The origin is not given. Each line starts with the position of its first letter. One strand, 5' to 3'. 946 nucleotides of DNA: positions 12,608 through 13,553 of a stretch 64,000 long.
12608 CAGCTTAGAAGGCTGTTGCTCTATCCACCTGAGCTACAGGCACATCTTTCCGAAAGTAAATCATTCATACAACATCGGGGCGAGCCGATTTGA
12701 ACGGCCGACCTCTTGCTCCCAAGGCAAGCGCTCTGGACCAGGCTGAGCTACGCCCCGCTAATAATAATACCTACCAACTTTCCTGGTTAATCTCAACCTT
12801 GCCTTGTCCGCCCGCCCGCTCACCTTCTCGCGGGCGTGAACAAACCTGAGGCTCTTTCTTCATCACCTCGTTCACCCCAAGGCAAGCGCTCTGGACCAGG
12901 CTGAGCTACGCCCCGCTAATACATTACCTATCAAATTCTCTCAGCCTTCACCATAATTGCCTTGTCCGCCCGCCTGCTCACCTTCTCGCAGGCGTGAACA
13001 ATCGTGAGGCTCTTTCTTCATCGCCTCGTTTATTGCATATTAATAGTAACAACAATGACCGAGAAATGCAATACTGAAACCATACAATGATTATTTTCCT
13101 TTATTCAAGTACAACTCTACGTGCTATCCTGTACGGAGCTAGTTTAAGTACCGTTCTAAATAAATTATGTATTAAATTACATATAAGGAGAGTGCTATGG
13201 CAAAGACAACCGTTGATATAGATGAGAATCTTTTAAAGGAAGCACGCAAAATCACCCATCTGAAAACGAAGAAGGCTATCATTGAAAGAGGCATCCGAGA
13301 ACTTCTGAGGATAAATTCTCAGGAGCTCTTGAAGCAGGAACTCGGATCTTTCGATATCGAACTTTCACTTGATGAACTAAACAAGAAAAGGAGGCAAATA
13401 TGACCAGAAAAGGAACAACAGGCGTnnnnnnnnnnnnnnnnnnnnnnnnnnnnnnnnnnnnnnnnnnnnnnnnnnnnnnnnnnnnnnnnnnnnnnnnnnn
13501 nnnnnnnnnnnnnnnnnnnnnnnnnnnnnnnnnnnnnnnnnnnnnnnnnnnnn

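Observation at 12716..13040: Tandem duplication carrying a truncated tRNA-Pro copy at the island boundary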

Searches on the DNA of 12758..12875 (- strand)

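Call 70: search_dna_similar(query=window:12758-12875:-, collection=phages, mode=distant, max_evalue=0.01, max_rows=10)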
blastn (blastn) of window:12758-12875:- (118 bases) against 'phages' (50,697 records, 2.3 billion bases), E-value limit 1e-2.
No match.

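Call 71: search_dna_similar(query=window:12758-12875:-, collection=plasmids, mode=distant, max_evalue=0.01, max_rows=10)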
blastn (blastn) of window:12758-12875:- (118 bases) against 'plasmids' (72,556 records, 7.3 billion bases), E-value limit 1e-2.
No match.
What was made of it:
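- Tried and rejected: The 118-nt spacer has no match in the phage or plasmid collections (calls 70, 71).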

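Call 81: build_rna_model(alignment_id=A6, structure=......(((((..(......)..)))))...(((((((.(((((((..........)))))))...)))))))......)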
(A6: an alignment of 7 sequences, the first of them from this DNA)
Model R1 built from alignment A6 (7 sequences, 79 columns); structure: as given.
model positions 79; base pairs 20; branch points 1; effective number of sequences 1.17; information 0.718 bits per position. Calibrated on 0.2 Mb of random sequence (short: E-values are rough).
structure used (alignment columns):
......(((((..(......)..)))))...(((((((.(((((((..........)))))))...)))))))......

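Call 82: search_with_rna_model(model_id=R1, sources=[window, L009, L011, L012, L013, L014, L016, L017, L018, L022, L029, L030, L032, L037, L039, L040, L041, L042, L043, L044], max_evalue=10)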
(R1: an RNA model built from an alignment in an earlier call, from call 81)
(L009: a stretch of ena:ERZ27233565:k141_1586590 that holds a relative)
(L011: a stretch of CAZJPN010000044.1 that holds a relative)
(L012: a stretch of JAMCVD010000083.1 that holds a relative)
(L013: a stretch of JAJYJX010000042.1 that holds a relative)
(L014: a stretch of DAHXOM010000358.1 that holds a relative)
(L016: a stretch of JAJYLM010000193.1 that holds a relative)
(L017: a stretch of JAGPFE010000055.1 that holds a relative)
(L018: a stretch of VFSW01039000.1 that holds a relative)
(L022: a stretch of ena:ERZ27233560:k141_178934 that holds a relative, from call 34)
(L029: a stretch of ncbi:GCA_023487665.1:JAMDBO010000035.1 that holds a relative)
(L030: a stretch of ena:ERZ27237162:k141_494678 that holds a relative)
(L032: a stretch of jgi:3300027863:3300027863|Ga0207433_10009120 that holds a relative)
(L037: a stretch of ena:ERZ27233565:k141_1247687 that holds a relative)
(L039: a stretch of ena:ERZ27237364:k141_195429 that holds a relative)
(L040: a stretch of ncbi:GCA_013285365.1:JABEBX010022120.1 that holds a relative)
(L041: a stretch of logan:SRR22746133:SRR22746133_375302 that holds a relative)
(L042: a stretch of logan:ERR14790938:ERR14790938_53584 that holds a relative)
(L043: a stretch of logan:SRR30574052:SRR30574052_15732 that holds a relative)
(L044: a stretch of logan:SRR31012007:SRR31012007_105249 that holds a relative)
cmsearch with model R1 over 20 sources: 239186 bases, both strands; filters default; matches with E-value up to 10: 13.
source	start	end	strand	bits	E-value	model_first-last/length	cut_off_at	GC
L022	7917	7995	-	109.7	9.7e-24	1-79/79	no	0.61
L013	13019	13097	+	108.4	2e-23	1-79/79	no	0.61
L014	2823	2901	-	107.8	2.7e-23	1-79/79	no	0.58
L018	3332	3410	+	107.8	2.7e-23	1-79/79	no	0.58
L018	3491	3569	+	107.8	2.7e-23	1-79/79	no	0.58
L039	10948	11026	-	107.1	4e-23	1-79/79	no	0.57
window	12797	12875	-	106.3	6.3e-23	1-79/79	no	0.61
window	12955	13033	-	104.4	1.8e-22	1-79/79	no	0.54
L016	1575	1653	-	103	3.8e-22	1-79/79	no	0.59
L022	8075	8153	-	103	3.8e-22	1-79/79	no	0.59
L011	9732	9771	+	13.2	0.97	1-79/79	no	0.43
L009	1562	1621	-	12.4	1.5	1-79/79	no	0.63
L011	14330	14432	+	10.7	4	1-79/79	no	0.52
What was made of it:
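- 12799..12875 (-): Block B1: the conserved 74-nt element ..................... plus the 3-nt GTG joint. Hairpin GAGGY/CCTC; GC-rich hairpin at 12813-12836 with a lower stem spanning 12803-12844. The 3' end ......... (12798-12806, its last base in P'1) is the reverse complement of tRNA bases 30-38. Covariance-model hit of 106 bits (call 82).
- B is found only at this position in 239 kb of held sequence (call 82).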

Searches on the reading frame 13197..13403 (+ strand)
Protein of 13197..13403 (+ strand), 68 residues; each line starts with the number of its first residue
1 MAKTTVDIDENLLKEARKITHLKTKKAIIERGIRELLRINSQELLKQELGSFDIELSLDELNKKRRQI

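Call 34: find_encoding_contigs(protein=window:13197-13403:+, flank=10000, max_places=10)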
Protein window:13197-13403:+ (68 aa): 11 contigs read that carry it; 10 places shown.
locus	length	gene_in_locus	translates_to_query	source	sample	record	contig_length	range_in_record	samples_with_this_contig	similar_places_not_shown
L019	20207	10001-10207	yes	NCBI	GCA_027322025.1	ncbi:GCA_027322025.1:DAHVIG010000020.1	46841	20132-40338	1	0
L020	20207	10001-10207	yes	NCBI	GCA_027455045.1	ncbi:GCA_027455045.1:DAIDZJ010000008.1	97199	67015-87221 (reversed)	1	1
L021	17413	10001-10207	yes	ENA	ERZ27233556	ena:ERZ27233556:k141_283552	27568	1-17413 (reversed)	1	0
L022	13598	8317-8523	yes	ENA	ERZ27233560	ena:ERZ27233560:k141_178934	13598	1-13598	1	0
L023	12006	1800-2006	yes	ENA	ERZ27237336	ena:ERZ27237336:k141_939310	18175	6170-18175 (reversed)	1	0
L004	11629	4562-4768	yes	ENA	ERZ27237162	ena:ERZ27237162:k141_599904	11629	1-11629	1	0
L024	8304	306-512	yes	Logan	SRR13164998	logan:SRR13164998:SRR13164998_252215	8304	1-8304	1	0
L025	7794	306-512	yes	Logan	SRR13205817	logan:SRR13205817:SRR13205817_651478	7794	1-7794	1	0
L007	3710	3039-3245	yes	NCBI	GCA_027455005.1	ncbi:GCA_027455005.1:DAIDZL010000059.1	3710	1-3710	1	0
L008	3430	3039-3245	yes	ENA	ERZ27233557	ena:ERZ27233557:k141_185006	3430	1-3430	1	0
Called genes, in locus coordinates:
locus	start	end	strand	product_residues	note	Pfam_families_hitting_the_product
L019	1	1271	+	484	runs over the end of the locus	PF01425:Amidase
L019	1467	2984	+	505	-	-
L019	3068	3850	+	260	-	PF00378:ECH_1, PF16113:ECH_2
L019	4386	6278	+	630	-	PF01134:GIDA, PF07992:Pyr_redox_2 (weak), PF12831:FAD_oxidored (weak), PF21680:GIDA_C_1st, PF13932:SAM_GIDA_C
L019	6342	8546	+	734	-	PF00535:Glycos_transf_2, PF21969:MGS_GT (weak)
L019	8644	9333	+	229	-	PF05552:MS_channel_1st_1 (weak)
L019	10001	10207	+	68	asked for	PF09957:VapB_antitoxin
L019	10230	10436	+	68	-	-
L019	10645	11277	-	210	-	PF13505:OMP_b-brl, PF01389:OmpA_membrane (weak)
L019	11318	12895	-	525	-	PF13360:PQQ_2 (faint), PF25292:Beta-prop_CGLA (faint), PF13570:Beta-prop_ACSF4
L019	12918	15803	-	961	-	-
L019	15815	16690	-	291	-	-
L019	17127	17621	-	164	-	PF01252:Peptidase_A8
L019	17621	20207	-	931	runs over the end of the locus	PF00133:tRNA-synt_1, PF01406:tRNA-synt_1e (faint), PF09334:tRNA-synt_1g, PF13603:tRNA-synt_1_2 (faint), PF08264:Anticodon_1, PF06827:zf-FPG_IleRS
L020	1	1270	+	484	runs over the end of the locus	PF01425:Amidase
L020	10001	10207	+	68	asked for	PF09957:VapB_antitoxin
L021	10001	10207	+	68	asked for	PF09957:VapB_antitoxin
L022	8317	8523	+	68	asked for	PF09957:VapB_antitoxin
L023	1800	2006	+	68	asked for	PF09957:VapB_antitoxin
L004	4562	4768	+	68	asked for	PF09957:VapB_antitoxin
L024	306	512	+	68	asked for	PF09957:VapB_antitoxin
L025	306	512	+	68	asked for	PF09957:VapB_antitoxin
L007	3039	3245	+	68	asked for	PF09957:VapB_antitoxin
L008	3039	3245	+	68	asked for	PF09957:VapB_antitoxin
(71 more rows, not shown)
